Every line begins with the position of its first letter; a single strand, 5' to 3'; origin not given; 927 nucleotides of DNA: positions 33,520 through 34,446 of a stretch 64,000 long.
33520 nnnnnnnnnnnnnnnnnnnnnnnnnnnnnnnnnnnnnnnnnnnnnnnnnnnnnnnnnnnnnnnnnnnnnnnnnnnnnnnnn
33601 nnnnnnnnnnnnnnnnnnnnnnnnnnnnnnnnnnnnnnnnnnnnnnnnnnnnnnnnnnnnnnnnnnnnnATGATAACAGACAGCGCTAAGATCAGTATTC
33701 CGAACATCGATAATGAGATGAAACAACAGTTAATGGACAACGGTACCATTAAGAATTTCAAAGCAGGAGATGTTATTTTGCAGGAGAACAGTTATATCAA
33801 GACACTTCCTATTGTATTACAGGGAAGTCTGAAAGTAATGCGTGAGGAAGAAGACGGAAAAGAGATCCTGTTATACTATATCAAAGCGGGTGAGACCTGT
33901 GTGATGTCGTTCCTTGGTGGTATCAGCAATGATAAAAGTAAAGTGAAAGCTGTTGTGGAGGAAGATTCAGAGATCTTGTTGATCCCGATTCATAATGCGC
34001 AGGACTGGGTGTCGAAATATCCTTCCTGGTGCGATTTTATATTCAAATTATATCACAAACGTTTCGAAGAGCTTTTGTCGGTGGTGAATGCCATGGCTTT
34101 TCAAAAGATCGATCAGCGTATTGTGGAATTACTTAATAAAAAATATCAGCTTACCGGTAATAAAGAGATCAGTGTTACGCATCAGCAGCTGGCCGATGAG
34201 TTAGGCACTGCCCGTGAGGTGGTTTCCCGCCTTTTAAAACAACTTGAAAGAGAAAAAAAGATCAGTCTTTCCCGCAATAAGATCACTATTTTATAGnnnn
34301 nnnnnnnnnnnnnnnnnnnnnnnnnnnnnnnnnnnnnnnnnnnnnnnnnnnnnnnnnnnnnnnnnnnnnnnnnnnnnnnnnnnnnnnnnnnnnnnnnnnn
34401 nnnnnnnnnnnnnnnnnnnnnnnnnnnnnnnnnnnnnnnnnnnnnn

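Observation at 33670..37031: Crp/Fnr-headed sulfur-trafficking cluster: DUF2892 x2, rhodanese x3, thioredoxin x2, OsmC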

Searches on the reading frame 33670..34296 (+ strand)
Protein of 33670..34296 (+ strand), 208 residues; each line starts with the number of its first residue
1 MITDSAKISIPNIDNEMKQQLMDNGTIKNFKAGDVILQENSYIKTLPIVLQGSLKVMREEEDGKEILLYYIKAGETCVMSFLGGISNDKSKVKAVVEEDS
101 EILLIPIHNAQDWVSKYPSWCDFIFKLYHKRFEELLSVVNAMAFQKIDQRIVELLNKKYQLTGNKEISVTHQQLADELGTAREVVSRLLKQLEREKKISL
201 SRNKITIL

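Call 3: search_protein_families(library=pfam, proteins=[window:33670-34296:+], max_evalue=0.01)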
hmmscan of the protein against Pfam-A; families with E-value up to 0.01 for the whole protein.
window:33670-34296:+ (208 aa): 4 families
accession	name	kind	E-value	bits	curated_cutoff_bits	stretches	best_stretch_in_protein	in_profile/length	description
PF13545.12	HTH_Crp_2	-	4.9e-12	46.1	27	1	150-208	2-62/70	Crp-like helix-turn-helix domain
PF00027.35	cNMP_binding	-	5.9e-12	45.8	27.5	1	28-112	2-84/89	Cyclic nucleotide-binding domain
PF00325.26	Crp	-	2.5e-07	30.8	21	1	168-196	2-30/32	Bacterial regulatory proteins, crp family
PF04492.19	Phage_rep_O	-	0.0072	17.3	28.7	0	133-206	14-87/95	Bacteriophage replication protein O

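Call 4: search_protein_families(library=ncbifam, proteins=[window:33670-34296:+], max_evalue=0.01)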
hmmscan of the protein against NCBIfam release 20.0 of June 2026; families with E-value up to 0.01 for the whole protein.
window:33670-34296:+ (208 aa): 12 families
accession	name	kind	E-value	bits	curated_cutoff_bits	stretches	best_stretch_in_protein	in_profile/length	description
NF008732.0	PRK11753.1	equivalog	8.1e-17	61.4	266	1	8-204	7-207/214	cAMP-activated global transcriptional regulator CRP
TIGR03697.1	NtcA_cyano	equivalog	6e-11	42.5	244.95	1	48-207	16-182/193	global nitrogen regulator NtcA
NF006901.0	PRK09392.1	equivalog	4.8e-10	39.2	211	1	13-207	18-211/236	transcriptional activator FtrB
NF053664.1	TransRegPtrACyano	equivalog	1.6e-07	30.8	300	1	45-204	29-186/196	Crp/Fnr family transcriptional regulator PtrA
NF010499.0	PRK13918.1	equivalog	2.7e-07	30.3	274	1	28-206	15-190/205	CRP/FNR family transcriptional regulator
NF050806.1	TransRegFixKCaul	equivalog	7.7e-07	28.6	300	1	18-202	16-198/215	transcriptional regulator FixK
NF008365.0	PRK11161.1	subfamily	1.2e-05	24.7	228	1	10-207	30-233/250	fumarate/nitrate reduction transcriptional regulator Fnr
TIGR03896.1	cyc_nuc_ocin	subfamily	3.5e-05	23.3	161.05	1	21-107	157-241/317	bacteriocin-type transport-associated protein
NF045989.1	TransRegFnrLRhodb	equivalog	0.00016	21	300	1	149-204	166-221/245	transcriptional regulator FnrL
NF041163.2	encap_f2b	equivalog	0.0018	17.4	400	1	14-122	84-191/450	family 2B encapsulin nanocompartment shell protein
NF007707.0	PRK10402.1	subfamily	0.0029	17.3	180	1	8-144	14-149/226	transcriptional regulator YeiL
NF053881.1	TransRegDeoRBac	equivalog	0.0067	15.6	420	0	169-193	21-45/311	DNA-binding transcriptional repressor DeoR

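Call 10: find_homologous_proteins(query=window:33670-34296:+, max_evalue=1e-20)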
Query window:33670-34296:+ (208 aa): 7801 proteins with E <= 1e-20 among 8000 candidates; the best 120 are listed.
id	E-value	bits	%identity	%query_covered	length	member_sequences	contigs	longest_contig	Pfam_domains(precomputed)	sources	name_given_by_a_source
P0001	9.4e-118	409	91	100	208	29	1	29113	PF13545.13,PF00027.36,PF00325.27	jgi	-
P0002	6.2e-113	393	88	100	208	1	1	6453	PF13545.13,PF00027.36,PF00325.27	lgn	-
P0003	8.6e-113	392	88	100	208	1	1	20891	PF13545.13,PF00027.36,PF00325.27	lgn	-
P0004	9.2e-113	392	88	100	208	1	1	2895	PF13545.13,PF00027.36,PF00325.27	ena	-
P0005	1.9e-111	388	87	100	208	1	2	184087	PF13545.13,PF00027.36,PF00325.27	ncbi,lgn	-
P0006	3.1e-83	296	74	88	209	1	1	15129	PF13545.13,PF00027.36,PF00325.27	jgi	-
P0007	4.7e-83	295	70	94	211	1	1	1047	PF13545.13,PF00027.36,PF00325.27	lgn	-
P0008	3.7e-82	292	68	94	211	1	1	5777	PF13545.13,PF00027.36,PF00325.27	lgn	-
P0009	4.5e-82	292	68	94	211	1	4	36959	PF13545.13,PF00027.36,PF00325.27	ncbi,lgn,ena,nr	ncbi:MAG: Crp/Fnr family transcriptional regulator [Bacteroidetes bacterium RIFCSPLOWO2_12_FULL_35_1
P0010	1.1e-81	291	70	93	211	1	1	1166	PF13545.13,PF00027.36,PF00325.27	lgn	-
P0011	1.6e-81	290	68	94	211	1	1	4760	PF13545.13,PF00027.36,PF00325.27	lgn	-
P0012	1.8e-81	290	68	94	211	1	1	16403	PF13545.13,PF00027.36,PF00325.27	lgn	-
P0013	3.6e-81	289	68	94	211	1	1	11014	PF13545.13,PF00027.36,PF00325.27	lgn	-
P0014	5.1e-81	289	67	94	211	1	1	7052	PF13545.13,PF00027.36,PF00325.27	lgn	-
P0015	9.0e-81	288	64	100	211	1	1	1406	PF13545.13,PF00027.36,PF00325.27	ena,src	-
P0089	2.1e-76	274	65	87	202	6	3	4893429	PF04492.20,PF13545.13,PF00027.36,PF00325.27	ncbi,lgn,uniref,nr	ncbi:Crp/Fnr family transcriptional regulator [Mucilaginibacter galii]|uniref:Crp/Fnr family transcr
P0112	3.7e-76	273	63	95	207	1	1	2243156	PF13545.13,PF00027.36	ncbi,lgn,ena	-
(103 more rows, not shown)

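Call 12: find_encoding_contigs(protein=P0005, flank=8000, max_places=3)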
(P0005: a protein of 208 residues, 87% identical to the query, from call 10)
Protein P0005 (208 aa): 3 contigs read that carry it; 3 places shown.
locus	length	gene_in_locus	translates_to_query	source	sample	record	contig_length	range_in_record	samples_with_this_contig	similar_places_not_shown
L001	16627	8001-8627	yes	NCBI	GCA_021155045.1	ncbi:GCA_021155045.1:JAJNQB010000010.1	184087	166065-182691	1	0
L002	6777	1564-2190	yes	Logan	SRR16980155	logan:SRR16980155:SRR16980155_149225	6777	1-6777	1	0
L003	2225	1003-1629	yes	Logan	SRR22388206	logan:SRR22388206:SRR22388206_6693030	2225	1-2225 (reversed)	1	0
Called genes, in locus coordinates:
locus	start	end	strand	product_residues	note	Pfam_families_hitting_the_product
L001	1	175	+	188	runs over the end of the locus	-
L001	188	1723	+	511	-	PF01145:Band_7, PF15975:Flot (weak)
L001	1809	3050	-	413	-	PF12704:MacB_PCD, PF02687:FtsX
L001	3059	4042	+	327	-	PF13637:Ank_4 (faint), PF12796:Ank_2, PF13857:Ank_5, PF00023:Ank, PF13606:Ank_3 (weak)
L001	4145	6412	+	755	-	PF00330:Aconitase, PF00694:Aconitase_C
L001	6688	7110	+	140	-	-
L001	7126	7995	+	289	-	PF25539:Bestrophin_2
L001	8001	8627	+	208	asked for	PF00027:cNMP_binding, PF13545:HTH_Crp_2, PF00325:Crp (weak)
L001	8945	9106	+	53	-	PF19628:DUF6132 (weak)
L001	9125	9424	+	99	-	PF00581:Rhodanese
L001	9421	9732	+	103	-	PF00581:Rhodanese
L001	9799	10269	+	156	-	PF11396:PepSY_like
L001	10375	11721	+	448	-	PF02881:SRP54_N, PF06414:Zeta_toxin (weak), PF13401:AAA_22 (weak), PF00448:SRP54, PF02978:SRP_SPB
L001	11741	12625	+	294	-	PF00763:THF_DHG_CYH, PF02882:THF_DHG_CYH_C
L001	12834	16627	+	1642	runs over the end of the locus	-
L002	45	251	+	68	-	PF13275:S4_2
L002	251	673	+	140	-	-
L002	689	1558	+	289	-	PF25539:Bestrophin_2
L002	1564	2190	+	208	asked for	PF00027:cNMP_binding, PF13545:HTH_Crp_2, PF00325:Crp (weak)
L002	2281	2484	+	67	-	PF11127:YgaP-like_TM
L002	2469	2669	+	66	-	PF19628:DUF6132 (weak)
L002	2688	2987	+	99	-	PF00581:Rhodanese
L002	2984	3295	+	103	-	PF00581:Rhodanese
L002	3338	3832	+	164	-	PF11396:PepSY_like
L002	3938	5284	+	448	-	PF02881:SRP54_N, PF06414:Zeta_toxin (weak), PF13401:AAA_22 (weak), PF00448:SRP54, PF02978:SRP_SPB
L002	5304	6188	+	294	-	PF00763:THF_DHG_CYH, PF02882:THF_DHG_CYH_C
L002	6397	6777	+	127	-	?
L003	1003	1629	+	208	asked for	PF00027:cNMP_binding, PF13545:HTH_Crp_2, PF00325:Crp (weak)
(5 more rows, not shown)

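Call 13: find_encoding_contigs(protein=P0089, flank=8000, max_places=3)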
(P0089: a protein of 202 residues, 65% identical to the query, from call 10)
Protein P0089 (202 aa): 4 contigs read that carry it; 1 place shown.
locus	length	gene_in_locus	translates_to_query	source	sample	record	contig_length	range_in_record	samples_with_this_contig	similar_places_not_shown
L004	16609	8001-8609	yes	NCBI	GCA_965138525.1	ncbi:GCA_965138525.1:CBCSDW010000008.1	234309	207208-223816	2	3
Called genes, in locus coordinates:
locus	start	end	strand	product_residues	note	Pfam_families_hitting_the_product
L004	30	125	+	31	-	PF12244:DUF3606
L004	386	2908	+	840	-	PF00005:ABC_tran (faint), PF02463:SMC_N (faint), PF13555:AAA_29 (faint), PF20703:nSTAND1 (faint), PF13304:AAA_21 (faint), PF00684:DnaJ_CXXCXGXG (faint), PF17755:UvrA_DNA-bind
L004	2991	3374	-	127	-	PF01638:HxlR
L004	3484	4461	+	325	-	PF05368:NmrA, PF13460:NAD_binding_10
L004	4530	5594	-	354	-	PF01370:Epimerase, PF22917:PRISE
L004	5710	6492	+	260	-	PF02311:AraC_binding, PF12833:HTH_18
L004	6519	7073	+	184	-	PF00027:cNMP_binding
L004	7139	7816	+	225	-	-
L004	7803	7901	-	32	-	-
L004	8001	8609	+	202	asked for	PF00027:cNMP_binding, PF04492:Phage_rep_O (weak), PF13545:HTH_Crp_2, PF00325:Crp (weak)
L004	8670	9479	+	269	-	PF01925:TauE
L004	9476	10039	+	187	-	PF04143:Sulf_transp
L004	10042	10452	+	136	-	PF20398:DUF6691, PF04143:Sulf_transp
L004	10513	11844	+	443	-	PF00753:Lactamase_B, PF00581:Rhodanese (weak)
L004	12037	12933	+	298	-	PF00126:HTH_1, PF03466:LysR_substrate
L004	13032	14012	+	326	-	PF03812:KdgT, PF03601:Cons_hypoth698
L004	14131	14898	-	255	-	PF00072:Response_reg, PF04397:LytTR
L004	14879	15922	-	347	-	PF06580:His_kinase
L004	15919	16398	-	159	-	-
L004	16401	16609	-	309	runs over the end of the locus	PF14376:Haem_bd, PF16694:Cytochrome_P460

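Call 14: find_encoding_contigs(protein=P0112, flank=8000, max_places=3)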
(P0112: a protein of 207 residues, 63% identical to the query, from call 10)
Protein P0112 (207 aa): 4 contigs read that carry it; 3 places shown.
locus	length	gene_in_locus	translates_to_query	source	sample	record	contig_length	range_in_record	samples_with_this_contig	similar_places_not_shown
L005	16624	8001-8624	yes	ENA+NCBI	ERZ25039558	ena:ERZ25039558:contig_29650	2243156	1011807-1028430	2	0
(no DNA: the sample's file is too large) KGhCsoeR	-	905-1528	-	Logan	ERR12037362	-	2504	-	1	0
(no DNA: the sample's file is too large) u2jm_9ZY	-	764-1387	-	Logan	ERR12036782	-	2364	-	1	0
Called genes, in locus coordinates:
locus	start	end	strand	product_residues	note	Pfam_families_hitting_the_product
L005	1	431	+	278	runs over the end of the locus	PF00149:Metallophos, PF12850:Metallophos_2 (weak)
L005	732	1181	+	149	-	PF13528:Glyco_trans_1_3 (weak)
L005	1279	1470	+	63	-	-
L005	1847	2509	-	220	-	PF01895:PhoU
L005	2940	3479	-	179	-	PF00005:ABC_tran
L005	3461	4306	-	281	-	PF00528:BPD_transp_1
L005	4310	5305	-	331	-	PF00528:BPD_transp_1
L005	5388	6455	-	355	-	PF12849:PBP_like_2, PF01547:SBP_bac_1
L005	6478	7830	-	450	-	-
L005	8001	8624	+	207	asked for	PF00027:cNMP_binding, PF13545:HTH_Crp_2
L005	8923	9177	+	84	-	PF00581:Rhodanese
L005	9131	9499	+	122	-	PF00581:Rhodanese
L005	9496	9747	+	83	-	-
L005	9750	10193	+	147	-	PF02566:OsmC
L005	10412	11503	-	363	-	PF25917:BSH_RND, PF25919:BSH_CusB (weak), PF25973:BSH_CzcB, PF25954:Beta-barrel_RND_2, PF25989:YknX_C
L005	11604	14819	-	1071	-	PF00873:ACR_tran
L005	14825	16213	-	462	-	PF02321:OEP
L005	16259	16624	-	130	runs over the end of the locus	-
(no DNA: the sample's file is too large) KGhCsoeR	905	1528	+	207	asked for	PF00027:cNMP_binding, PF13545:HTH_Crp_2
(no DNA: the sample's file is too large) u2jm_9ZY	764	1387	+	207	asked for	PF00027:cNMP_binding, PF13545:HTH_Crp_2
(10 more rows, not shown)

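Call 17: find_related_loci(query=A1, collection=genome_contigs, flank=7000)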
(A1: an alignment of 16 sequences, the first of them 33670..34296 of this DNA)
Query A1 (208 aa) in genome_contigs; peptide patterns used: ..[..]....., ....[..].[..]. (x = any residue, [..] = any of these).
599 stretches matched a pattern (row limit reached: there are more); 542 encode a relative of the query (tblastn E <= 1e-3); the best 80 are kept; 80 distinct loci.
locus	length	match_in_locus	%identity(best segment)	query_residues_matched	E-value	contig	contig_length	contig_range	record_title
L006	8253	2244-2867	94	1-208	3e-130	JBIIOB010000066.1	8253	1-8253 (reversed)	MAG: Bacteroidia bacterium isolate ME2002-09-27pf_3300034103_group1_bin113 Rohwer_bin407_scaffold_8030_c1, whole genome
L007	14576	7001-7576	65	17-208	1e-84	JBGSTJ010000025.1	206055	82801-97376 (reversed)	MAG: Cyclobacteriaceae bacterium isolate JTS-AC403 k141_3813601, whole genome shotgun sequence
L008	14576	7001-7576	63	17-208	9e-84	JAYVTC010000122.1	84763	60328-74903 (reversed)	MAG: Cyclobacteriaceae bacterium isolate GL74_DN_metabinner_5 GL74_DN_metabinner_5_121, whole genome shotgun sequence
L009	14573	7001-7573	60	17-207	3e-83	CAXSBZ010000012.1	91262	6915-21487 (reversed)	MAG: uncultured Sphingobacteriaceae bacterium isolate private_VT22_metawrap_bin.9 genome assembly, contig: private_VT22_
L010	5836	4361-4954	61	11-208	2e-83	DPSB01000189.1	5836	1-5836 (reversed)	MAG TPA_asm: Cytophagales bacterium isolate UBA11061 contig_3445, whole genome shotgun sequence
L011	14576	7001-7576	63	17-208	4e-83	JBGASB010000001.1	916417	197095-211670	MAG: Cyclobacteriaceae bacterium isolate MAG_MBR_AS.84 MBRAS-84_NODE_1_length_916417_cov_11.671275, whole genome shotgun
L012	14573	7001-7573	63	17-207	4e-83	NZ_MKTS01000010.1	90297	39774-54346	MAG: Mucilaginibacter sp. 44-25 SCNpilot_cont_1000_p_scaffold_311, whole genome shotgun sequence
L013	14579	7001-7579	61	15-207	4e-83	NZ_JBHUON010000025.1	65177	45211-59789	Mucilaginibacter antarcticus strain KCTC 52232 GCM70019863_22, whole genome shotgun sequence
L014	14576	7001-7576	63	17-208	5e-83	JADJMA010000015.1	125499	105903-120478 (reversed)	MAG: Flammeovirgaceae bacterium isolate EsbW_18-Q3-R4-48_BAT3C.7 tig00014774-10-1257070, whole genome shotgun sequence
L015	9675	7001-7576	64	17-208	6e-83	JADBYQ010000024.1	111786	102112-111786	MAG: Cytophagales bacterium isolate M112S1SP2A05QC M112S1_24, whole genome shotgun sequence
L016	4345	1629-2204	63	17-208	9e-83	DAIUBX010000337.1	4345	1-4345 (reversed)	MAG TPA_asm: Bernardetia sp. isolate CTOTU7301 NODE_34351_length_4345_cov_3.502564, whole genome shotgun sequence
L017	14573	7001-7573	62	17-207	7e-83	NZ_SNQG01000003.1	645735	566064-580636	Mucilaginibacter phyllosphaerae strain PP-F2FG21 NODE_3_length_645735_cov_107.316855, whole genome shotgun sequence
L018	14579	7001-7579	63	16-208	7e-83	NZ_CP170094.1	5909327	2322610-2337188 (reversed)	Bernardetia sp. OM2101 chromosome, complete genome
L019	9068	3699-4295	59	10-208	2e-82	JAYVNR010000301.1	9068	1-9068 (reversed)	MAG: Pedobacter sp. isolate GL65_DN_metabinner_17 GL65_DN_metabinner_17_300, whole genome shotgun sequence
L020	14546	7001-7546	66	27-208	3e-82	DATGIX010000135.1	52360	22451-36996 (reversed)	MAG TPA_asm: Puia sp. isolate SMAG_U9818 k141_159190, whole genome shotgun sequence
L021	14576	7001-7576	62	17-208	4e-82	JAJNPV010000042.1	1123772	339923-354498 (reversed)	MAG: Ohtaekwangia sp. isolate MAG_016 k141_124703, whole genome shotgun sequence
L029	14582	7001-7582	60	15-208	5e-81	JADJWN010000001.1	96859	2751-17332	MAG: Saprospiraceae bacterium isolate Kalu_18-Q3-R12-55_BAT3C.288 tig00002592-10-965900, whole genome shotgun sequence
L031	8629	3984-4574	60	12-208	8e-81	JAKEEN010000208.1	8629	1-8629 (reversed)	MAG: Flammeovirgaceae bacterium isolate PMV_1.37 PMV_1.37.k101_999869, whole genome shotgun sequence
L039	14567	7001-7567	62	20-208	2e-80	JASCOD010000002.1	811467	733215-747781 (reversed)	Flavobacteriaceae bacterium PS02338 NODE_2_length_811467_cov_22.414375, whole genome shotgun sequence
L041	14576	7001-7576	60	17-208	1e-79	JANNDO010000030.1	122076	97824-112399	MAG: Chitinophagaceae bacterium isolate OTE_75_metabat_63 OTE_75_k141_4050169, whole genome shotgun sequence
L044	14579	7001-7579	60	16-208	2e-79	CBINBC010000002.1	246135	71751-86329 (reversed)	MAG TPA_asm: uncultured Fluviicola sp. isolate SRR16817032_binner123_Refined_15 genome assembly, contig: ERZ27393366.2,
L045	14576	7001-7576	60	17-208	4e-79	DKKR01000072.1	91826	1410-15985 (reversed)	MAG TPA_asm: Bacteroidetes bacterium UBA6661 UBA6661_contig_306, whole genome shotgun sequence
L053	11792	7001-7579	60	16-208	2e-79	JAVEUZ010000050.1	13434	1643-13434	MAG: Flavobacteriaceae bacterium isolate BF4_104 NODE_14555_length_13434_cov_6.806718_Biofilm4, whole genome shotgun seq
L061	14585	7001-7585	61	14-208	2e-78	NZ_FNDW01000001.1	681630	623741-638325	Chryseobacterium taeanense strain DSM 17071, whole genome shotgun sequence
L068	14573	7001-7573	60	17-207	2e-78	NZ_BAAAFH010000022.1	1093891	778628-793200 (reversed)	Wandonia haliotis strain JCM 16083 sequence22, whole genome shotgun sequence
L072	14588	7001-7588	59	13-208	9e-78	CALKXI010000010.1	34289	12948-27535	MAG: uncultured Chlorobiales bacterium isolate H1_Bin_METABAT__172_1_1 genome assembly, contig: c_000000284347, whole ge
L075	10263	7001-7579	61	16-208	4e-78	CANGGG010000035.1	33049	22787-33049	MAG: Bacteroidetes bacterium isolate Jr-23apr18-60 genome assembly, contig: Jr-23apr18-C591, whole genome shotgun sequen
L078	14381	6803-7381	59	16-208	8e-78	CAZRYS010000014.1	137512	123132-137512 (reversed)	MAG TPA_asm: uncultured Terrimonas sp. isolate SRP344714_co1_263 genome assembly, contig: NODE_272_length_137512_cov_28.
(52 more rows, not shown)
